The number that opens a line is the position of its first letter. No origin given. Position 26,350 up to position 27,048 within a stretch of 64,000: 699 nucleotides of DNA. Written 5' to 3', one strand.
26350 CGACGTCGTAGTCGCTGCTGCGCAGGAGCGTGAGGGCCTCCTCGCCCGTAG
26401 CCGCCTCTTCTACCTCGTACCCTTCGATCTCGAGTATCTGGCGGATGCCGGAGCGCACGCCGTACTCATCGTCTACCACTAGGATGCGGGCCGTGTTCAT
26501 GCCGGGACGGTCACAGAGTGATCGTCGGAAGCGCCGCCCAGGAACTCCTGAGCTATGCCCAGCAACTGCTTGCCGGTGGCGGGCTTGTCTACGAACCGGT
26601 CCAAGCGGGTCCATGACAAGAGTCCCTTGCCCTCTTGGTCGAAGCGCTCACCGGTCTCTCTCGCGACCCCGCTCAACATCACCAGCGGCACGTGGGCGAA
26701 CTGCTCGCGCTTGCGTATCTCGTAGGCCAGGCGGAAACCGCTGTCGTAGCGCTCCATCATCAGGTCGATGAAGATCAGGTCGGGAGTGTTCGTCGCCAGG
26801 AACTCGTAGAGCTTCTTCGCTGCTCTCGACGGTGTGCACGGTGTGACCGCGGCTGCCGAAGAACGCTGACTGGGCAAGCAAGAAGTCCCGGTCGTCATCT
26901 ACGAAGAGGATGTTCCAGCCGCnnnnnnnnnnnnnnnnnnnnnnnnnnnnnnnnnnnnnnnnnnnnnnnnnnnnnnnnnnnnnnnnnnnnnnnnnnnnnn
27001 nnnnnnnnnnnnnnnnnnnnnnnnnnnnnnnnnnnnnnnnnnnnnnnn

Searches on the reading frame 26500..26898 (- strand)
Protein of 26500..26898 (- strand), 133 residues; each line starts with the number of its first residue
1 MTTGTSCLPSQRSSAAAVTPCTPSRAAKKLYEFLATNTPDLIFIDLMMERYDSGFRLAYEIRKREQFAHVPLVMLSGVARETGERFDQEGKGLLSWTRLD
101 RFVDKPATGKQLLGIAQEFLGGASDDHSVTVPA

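Call 73: search_protein_families(library=pfam, proteins=[window:26500-26898:-], max_evalue=0.00001)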
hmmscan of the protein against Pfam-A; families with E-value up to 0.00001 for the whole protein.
window:26500-26898:- (133 aa): 1 family
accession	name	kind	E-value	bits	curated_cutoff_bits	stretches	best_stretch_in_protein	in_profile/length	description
PF00072.30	Response_reg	-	1.3e-06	29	30.2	1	27-80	31-81/111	Response regulator receiver domain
